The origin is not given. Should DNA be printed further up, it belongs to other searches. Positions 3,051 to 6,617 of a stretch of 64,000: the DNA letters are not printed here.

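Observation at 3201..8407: Unassigned two-gene module: coiled-coil, extremely acidic 1089-aa protein plus divergent actin/Hsp70-fold ATPase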

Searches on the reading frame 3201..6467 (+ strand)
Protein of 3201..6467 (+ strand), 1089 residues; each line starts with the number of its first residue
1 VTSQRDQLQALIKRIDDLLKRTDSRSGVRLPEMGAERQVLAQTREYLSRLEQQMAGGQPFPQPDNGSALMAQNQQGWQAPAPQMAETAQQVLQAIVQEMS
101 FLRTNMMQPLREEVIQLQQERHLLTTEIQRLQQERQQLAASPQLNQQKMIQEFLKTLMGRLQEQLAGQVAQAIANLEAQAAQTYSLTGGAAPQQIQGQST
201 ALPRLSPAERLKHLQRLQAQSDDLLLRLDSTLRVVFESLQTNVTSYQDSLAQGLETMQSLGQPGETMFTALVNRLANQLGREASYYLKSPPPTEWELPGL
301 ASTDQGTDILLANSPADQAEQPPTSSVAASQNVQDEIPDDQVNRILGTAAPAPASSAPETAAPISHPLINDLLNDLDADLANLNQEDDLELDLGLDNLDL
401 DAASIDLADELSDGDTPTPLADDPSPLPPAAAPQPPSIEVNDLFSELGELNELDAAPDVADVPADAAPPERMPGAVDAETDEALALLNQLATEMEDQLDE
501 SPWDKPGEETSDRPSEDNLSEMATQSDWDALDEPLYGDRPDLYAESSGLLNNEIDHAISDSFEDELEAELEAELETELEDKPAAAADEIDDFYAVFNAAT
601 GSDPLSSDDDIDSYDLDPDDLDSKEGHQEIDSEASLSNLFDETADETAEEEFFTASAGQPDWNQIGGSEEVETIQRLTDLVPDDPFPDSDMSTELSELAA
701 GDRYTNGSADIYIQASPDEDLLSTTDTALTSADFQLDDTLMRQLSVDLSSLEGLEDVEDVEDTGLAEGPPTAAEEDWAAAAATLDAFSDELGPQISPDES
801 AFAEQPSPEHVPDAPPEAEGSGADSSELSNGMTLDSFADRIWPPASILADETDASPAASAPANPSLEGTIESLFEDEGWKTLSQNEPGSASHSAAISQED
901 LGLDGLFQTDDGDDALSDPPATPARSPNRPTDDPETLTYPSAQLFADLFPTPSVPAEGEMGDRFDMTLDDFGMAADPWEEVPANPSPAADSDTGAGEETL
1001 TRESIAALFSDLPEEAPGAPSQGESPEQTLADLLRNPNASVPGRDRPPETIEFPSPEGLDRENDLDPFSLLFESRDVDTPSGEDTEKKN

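Call 3: search_protein_families(library=pfam, proteins=[window:3201-6467:+], max_evalue=1)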
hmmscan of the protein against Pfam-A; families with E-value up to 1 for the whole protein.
window:3201-6467:+ (1089 aa): 1 family
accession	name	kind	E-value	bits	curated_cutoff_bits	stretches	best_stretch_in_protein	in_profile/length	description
PF14643.11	DUF4455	-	0.56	9.2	30.4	0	90-183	248-338/469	Domain of unknown function (DUF4455)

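Call 4: search_protein_families(library=ncbifam, proteins=[window:3201-6467:+], max_evalue=1)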
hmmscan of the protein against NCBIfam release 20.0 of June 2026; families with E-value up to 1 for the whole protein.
window:3201-6467:+ (1089 aa): 1 family
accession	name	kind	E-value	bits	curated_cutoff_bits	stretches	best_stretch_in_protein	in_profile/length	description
NF038049.1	SelD_rel_HyperS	equivalog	0.093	11.2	250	1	37-162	217-344/465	SelD-related putative sulfur metabolism protein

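Call 94: list_cluster_members(proteins=[P0001, window:3201-6467:+, P0092, P0094, P0095, P0098, P0099, P0107, P0117, P0133])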
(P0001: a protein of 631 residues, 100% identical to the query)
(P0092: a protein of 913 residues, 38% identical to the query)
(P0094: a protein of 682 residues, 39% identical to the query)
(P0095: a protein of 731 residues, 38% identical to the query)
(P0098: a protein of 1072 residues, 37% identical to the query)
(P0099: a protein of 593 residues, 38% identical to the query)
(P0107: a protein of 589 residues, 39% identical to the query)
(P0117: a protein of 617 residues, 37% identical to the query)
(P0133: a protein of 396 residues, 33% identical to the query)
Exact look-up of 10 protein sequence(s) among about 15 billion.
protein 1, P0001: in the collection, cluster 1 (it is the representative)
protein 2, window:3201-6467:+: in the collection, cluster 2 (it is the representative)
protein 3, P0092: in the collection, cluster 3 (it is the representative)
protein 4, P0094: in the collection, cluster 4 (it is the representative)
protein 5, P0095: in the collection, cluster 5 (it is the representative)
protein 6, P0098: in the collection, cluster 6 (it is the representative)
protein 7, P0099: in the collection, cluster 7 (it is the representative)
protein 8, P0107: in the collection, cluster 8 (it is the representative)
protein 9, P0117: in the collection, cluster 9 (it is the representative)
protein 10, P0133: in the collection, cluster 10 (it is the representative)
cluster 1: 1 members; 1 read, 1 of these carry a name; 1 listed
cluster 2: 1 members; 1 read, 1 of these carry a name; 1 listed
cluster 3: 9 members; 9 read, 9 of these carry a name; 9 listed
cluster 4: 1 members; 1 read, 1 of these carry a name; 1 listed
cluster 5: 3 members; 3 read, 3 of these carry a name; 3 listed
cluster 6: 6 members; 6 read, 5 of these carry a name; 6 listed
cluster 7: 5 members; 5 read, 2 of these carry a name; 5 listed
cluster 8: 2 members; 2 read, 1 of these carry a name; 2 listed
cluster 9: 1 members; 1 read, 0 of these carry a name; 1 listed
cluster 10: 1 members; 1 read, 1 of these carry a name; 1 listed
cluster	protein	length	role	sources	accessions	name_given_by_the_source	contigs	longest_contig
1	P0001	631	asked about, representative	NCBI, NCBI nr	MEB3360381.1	MAG: hypothetical protein VKK04_26895 [Synechococcales bacterium] | hypothetical protein [Synechococcales bacterium]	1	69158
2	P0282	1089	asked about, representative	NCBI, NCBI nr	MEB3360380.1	MAG: hypothetical protein VKK04_26890 [Synechococcales bacterium] | hypothetical protein [Synechococcales bacterium]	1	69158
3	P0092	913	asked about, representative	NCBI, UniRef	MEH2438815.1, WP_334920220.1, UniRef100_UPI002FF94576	hypothetical protein, partial [Nostoc sp.] | hypothetical protein n=1 Tax=Nostoc sp. TaxID=1180 RepID=UPI002FF94576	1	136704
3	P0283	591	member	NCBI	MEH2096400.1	MAG: hypothetical protein V7K96_23870, partial [Nostoc sp.]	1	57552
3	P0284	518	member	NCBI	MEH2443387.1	MAG: hypothetical protein V7K16_24465, partial [Nostoc sp.]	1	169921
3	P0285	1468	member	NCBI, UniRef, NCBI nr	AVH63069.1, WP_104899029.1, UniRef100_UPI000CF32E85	hypothetical protein [Nostoc sp. 'Peltigera membranacea cyanobiont' N6] | hypothetical protein n=2 Tax=Nostoc cyanobionts TaxID=3123326 RepID=UPI000CF32E85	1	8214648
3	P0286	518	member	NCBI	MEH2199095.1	MAG: hypothetical protein V7K82_12860, partial [Nostoc sp.]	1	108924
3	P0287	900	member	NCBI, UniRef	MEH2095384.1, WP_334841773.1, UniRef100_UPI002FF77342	hypothetical protein, partial [Nostoc sp.] | hypothetical protein n=1 Tax=Nostoc sp. TaxID=1180 RepID=UPI002FF77342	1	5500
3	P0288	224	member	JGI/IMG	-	hypothetical protein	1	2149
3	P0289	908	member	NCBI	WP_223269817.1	hypothetical protein, partial [Nostoc sp. 'Peltigera membranacea cyanobiont' 213]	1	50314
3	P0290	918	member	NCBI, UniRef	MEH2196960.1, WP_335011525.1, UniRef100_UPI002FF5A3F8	hypothetical protein, partial [Nostoc sp.] | hypothetical protein n=1 Tax=Nostoc sp. TaxID=1180 RepID=UPI002FF5A3F8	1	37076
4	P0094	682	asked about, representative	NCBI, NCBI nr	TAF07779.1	MAG: hypothetical protein EAZ77_08555 [Nostocales cyanobacterium]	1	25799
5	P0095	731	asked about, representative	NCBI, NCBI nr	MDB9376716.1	hypothetical protein PN460_02425, partial [Nodularia sphaerocarpa CS-585A2] | hypothetical protein [Nodularia sphaerocarpa CS-585A2]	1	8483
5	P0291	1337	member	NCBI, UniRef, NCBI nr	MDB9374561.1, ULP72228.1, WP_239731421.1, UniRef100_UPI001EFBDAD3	hypothetical protein [Nodularia sphaerocarpa] | hypothetical protein n=1 Tax=Nodularia sphaerocarpa TaxID=137816 RepID=UPI001EFBDAD3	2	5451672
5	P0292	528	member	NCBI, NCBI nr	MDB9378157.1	hypothetical protein PN460_09785, partial [Nodularia sphaerocarpa CS-585A2] | hypothetical protein [Nodularia sphaerocarpa CS-585A2]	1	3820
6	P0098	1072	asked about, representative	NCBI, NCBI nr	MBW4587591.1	MAG: hypothetical protein KME33_20675, partial [Aetokthonos hydrillicola CCALA 1050] | hypothetical protein [Aetokthonos hydrillicola CCALA 1050]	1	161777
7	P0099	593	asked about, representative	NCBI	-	-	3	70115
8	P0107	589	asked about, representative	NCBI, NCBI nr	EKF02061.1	hypothetical protein FDUTEX481_07313 [Tolypothrix sp. PCC 7601]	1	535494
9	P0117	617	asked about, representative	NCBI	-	-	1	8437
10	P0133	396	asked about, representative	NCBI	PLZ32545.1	hypothetical protein CBP27_19090, partial [Fischerella thermalis WC542]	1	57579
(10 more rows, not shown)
